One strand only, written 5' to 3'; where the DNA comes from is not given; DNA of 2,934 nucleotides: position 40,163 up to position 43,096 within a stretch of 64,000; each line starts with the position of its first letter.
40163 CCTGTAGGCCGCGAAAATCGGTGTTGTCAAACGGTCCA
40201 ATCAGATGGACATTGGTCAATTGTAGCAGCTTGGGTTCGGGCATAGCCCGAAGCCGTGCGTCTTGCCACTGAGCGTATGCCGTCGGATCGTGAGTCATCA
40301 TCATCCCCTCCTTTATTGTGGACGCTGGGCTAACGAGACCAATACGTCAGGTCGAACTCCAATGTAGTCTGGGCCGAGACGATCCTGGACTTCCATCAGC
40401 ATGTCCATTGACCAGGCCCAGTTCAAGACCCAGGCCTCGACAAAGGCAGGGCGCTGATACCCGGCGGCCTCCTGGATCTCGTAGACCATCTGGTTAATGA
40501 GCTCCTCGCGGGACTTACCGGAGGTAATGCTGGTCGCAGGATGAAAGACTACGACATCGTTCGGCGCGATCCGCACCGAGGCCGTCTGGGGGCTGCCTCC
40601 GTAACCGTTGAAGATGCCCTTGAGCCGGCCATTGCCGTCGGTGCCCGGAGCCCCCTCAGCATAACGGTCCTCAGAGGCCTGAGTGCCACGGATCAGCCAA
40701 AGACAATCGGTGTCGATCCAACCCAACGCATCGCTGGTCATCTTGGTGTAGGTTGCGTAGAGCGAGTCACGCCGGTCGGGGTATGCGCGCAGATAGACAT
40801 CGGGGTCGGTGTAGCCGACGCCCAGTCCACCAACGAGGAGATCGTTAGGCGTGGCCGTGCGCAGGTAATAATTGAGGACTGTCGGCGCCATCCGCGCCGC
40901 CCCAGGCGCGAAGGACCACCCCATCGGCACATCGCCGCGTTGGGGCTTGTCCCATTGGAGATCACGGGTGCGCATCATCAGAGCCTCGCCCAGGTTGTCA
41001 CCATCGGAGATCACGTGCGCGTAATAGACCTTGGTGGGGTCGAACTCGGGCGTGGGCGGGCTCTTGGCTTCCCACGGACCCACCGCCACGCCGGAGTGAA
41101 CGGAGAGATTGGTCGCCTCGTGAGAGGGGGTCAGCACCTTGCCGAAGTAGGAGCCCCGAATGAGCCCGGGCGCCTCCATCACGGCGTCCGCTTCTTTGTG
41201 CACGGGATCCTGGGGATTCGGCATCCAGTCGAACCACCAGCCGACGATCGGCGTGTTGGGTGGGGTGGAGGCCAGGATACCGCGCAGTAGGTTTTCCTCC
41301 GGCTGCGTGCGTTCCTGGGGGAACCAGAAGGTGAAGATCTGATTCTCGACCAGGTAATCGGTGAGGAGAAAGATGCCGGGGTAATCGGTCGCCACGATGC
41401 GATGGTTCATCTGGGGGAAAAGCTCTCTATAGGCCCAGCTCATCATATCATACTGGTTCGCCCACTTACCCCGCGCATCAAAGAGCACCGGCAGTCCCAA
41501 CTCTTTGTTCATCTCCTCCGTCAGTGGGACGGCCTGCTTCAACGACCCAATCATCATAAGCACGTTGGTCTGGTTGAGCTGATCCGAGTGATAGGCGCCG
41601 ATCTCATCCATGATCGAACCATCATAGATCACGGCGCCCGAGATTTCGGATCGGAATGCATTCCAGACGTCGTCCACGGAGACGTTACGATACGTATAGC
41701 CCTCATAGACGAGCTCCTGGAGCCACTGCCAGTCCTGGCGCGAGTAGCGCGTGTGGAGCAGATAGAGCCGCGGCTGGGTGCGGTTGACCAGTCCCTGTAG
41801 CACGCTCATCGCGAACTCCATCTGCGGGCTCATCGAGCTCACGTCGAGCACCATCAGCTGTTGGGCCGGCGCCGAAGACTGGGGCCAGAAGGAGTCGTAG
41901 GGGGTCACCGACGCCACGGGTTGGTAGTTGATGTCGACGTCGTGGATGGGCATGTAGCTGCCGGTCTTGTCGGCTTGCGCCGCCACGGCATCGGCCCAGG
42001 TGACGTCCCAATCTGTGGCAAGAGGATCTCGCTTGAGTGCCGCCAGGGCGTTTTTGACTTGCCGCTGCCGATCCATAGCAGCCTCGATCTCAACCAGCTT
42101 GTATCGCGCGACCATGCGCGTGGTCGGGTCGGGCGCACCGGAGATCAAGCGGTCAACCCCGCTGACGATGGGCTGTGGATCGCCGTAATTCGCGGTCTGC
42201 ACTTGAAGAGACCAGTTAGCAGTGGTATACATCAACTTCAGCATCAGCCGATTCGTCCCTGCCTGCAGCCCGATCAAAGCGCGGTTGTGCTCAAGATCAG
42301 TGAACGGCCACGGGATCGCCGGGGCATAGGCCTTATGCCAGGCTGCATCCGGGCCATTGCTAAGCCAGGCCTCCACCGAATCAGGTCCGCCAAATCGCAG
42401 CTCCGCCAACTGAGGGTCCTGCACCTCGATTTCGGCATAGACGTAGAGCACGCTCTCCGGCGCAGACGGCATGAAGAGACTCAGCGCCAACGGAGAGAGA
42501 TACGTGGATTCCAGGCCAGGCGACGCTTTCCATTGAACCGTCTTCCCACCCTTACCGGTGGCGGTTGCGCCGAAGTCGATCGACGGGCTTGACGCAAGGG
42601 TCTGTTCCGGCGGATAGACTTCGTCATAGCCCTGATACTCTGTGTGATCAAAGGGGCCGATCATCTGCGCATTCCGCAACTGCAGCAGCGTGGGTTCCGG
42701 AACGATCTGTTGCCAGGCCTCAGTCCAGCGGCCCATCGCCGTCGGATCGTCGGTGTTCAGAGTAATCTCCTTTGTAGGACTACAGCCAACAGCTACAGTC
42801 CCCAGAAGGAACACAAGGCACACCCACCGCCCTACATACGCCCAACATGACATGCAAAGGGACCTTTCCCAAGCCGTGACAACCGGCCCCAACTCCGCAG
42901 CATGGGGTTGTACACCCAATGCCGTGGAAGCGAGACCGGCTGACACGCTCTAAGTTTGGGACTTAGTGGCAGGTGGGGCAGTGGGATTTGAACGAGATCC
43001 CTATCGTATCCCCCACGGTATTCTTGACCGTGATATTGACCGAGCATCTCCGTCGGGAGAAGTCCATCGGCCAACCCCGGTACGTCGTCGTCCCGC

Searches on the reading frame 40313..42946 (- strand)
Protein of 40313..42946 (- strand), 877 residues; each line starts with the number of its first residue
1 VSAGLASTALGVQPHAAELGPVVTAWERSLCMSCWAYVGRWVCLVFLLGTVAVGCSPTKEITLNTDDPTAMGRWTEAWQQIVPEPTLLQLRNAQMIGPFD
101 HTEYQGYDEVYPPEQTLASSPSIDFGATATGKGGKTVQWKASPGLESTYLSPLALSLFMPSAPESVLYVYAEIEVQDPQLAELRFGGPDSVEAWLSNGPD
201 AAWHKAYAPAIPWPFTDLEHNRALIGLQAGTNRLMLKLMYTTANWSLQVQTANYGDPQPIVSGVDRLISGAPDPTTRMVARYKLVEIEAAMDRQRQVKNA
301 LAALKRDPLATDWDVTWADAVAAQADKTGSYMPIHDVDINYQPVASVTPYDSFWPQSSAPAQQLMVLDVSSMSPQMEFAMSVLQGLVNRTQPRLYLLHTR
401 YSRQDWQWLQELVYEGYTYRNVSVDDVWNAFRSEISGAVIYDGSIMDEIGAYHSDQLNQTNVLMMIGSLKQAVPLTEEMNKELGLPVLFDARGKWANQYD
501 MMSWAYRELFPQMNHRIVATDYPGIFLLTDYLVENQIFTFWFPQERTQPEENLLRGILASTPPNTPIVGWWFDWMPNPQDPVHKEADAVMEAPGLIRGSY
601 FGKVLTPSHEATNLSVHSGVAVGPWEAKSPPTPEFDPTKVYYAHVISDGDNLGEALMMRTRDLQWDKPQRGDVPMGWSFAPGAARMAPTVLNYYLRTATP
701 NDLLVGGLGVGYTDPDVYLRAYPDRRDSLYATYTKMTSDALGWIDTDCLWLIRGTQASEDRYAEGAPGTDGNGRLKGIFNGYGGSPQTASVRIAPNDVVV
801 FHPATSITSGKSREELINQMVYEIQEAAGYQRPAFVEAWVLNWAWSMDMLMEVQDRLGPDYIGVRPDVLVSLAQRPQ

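Call 6: search_protein_families(library=pfam, proteins=[window:40313-42946:-], max_evalue=0.001)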
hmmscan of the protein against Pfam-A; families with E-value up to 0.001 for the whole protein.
window:40313-42946:- (877 aa): 4 families
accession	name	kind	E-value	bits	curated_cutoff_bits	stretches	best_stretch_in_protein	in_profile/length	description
PF14323.11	GxGYxYP_C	-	1.1e-35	124.1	27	1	639-873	2-241/242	GxGYxYP putative glycoside hydrolase C-terminal domain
PF20958.2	GxGYxYP_N_3rd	-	3e-13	50.1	24.4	1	528-619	16-91/91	GxGYxYP third domain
PF16216.10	GxGYxYP_N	-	8.1e-09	35.6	23.9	1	364-415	2-52/72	GxGYxYP_N 1st domain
PF20957.2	GxGYxYP_N_2nd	-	1.8e-05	25.2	24.5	1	461-513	16-68/68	GxGYxYP_N second domain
